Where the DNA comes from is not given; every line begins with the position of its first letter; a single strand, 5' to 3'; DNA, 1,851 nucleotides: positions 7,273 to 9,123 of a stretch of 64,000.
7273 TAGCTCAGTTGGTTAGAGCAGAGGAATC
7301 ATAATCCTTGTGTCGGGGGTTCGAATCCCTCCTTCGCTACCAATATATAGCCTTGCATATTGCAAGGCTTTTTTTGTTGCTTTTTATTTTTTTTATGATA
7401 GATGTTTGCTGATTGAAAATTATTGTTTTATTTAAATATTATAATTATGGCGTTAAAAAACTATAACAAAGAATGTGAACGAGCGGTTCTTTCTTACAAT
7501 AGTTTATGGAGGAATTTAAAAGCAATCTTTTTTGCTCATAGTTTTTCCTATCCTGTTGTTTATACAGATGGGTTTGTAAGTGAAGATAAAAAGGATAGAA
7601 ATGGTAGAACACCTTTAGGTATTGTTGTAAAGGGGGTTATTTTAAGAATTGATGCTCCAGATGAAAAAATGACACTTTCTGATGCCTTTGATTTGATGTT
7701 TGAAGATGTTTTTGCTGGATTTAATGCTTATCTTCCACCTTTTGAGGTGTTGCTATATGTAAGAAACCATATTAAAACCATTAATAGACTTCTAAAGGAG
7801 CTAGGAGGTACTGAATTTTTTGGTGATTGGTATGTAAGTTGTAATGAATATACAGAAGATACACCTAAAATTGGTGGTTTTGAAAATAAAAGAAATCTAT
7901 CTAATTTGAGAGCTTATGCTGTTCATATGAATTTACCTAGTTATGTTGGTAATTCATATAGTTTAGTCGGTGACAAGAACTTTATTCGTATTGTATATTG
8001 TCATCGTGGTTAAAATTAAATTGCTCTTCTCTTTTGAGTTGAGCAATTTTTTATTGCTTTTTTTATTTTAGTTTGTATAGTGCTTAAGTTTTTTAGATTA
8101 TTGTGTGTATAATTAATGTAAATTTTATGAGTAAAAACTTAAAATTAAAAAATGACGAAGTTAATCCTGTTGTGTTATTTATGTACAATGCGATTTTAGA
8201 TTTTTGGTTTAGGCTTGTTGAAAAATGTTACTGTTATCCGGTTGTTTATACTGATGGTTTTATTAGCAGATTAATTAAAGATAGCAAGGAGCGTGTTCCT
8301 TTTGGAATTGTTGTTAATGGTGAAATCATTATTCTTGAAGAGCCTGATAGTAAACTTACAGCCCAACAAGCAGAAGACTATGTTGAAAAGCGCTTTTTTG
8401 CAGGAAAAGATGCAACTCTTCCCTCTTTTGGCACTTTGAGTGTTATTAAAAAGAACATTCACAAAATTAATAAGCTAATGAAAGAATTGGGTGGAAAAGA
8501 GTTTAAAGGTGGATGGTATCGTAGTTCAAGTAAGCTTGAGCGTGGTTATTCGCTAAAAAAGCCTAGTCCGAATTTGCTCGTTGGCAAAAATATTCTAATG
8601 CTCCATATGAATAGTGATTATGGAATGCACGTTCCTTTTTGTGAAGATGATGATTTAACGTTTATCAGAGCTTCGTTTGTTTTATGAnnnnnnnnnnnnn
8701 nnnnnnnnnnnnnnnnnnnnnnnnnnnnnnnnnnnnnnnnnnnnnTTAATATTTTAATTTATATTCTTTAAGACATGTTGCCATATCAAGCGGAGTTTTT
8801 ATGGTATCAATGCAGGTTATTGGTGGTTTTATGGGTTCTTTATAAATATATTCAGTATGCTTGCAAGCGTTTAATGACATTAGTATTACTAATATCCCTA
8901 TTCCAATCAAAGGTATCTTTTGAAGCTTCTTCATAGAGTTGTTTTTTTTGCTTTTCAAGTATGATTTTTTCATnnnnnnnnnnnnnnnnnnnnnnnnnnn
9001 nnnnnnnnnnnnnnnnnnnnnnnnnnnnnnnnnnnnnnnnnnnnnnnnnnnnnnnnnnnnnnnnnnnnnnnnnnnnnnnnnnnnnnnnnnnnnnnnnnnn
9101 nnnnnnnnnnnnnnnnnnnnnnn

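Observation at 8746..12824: Orphan phage-derived gene set: tandem-HEPN protein, tail-fibre-like protein, holin and overlapped spanins, with no endolysin and no virion genes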

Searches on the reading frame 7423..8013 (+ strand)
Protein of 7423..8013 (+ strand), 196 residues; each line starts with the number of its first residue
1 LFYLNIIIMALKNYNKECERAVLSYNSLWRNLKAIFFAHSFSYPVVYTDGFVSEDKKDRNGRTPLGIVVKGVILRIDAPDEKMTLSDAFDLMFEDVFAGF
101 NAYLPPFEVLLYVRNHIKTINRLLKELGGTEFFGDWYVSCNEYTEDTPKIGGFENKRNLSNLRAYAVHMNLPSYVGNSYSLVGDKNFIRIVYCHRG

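Call 4: search_protein_families(library=pfam, proteins=[window:7423-8013:+], max_evalue=1)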
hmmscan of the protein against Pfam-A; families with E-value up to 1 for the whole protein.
window:7423-8013:+ (196 aa): 1 family
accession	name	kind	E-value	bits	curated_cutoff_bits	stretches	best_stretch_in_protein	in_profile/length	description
PF01801.21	Cytomega_gL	-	0.16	11.8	25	1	92-124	123-155/211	Cytomegalovirus glycoprotein L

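Call 5: search_protein_families(library=phrogs, proteins=[window:7423-8013:+], max_evalue=1)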
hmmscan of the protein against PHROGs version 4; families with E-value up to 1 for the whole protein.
window:7423-8013:+ (196 aa): 2 families
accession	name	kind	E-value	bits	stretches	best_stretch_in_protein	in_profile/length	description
phrog_36826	-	unknown function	0.17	13.3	1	88-126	67-104/122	-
phrog_22408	-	unknown function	0.19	12.7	1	28-51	30-54/74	-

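Call 29: search_protein_families(library=padloc, proteins=[window:7423-8013:+], max_evalue=1)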
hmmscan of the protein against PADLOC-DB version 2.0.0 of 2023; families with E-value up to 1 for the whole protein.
window:7423-8013:+ (196 aa): 0 families

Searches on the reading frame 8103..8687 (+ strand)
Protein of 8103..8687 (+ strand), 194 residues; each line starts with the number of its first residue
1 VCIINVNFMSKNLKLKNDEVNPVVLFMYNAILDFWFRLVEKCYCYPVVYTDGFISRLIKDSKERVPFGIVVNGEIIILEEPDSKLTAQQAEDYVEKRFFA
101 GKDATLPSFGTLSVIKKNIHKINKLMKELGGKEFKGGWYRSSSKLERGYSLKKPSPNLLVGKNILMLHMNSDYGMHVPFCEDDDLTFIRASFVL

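Call 4: search_protein_families(library=pfam, proteins=[window:8103-8687:+], max_evalue=1)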
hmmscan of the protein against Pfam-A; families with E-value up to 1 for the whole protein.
window:8103-8687:+ (194 aa): 1 family
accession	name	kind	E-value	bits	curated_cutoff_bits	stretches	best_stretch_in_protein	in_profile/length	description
PF22068.2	Androglobin_II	-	0.14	12.6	27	1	157-187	89-119/125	Androglobin, domain II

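Call 5: search_protein_families(library=phrogs, proteins=[window:8103-8687:+], max_evalue=1)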
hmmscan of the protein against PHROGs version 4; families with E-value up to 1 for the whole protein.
window:8103-8687:+ (194 aa): 2 families
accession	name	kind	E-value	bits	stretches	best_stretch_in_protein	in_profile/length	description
phrog_37981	-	unknown function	0.026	16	1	76-131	27-80/98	-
phrog_18405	-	unknown function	0.3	12.3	0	88-127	27-66/75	-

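Call 29: search_protein_families(library=padloc, proteins=[window:8103-8687:+], max_evalue=1)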
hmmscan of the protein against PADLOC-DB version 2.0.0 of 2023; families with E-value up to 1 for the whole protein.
window:8103-8687:+ (194 aa): 1 family
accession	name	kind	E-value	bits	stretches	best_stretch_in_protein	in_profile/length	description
PDLC04701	PDC-M54A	-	0.048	9.4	1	51-91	440-480/1144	-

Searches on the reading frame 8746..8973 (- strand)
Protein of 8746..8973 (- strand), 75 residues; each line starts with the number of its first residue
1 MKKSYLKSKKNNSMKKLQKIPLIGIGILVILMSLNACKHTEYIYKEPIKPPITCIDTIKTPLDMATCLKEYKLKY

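Call 4: search_protein_families(library=pfam, proteins=[window:8746-8973:-], max_evalue=1)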
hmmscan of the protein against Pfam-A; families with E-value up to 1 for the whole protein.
window:8746-8973:- (75 aa): 1 family
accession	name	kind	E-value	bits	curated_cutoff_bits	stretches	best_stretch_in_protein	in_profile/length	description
PF11384.13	DUF3188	-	0.089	12.9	24.6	1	11-33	18-40/50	Protein of unknown function (DUF3188)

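Call 5: search_protein_families(library=phrogs, proteins=[window:8746-8973:-], max_evalue=1)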
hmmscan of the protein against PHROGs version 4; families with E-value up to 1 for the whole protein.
window:8746-8973:- (75 aa): 1 family
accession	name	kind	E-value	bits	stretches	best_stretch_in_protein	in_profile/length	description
phrog_456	-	lysis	0.05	14.3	1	16-51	5-41/102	Rz-like spanin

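Call 29: search_protein_families(library=padloc, proteins=[window:8746-8973:-], max_evalue=1)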
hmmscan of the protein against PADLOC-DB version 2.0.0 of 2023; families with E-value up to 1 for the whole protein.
window:8746-8973:- (75 aa): 0 families
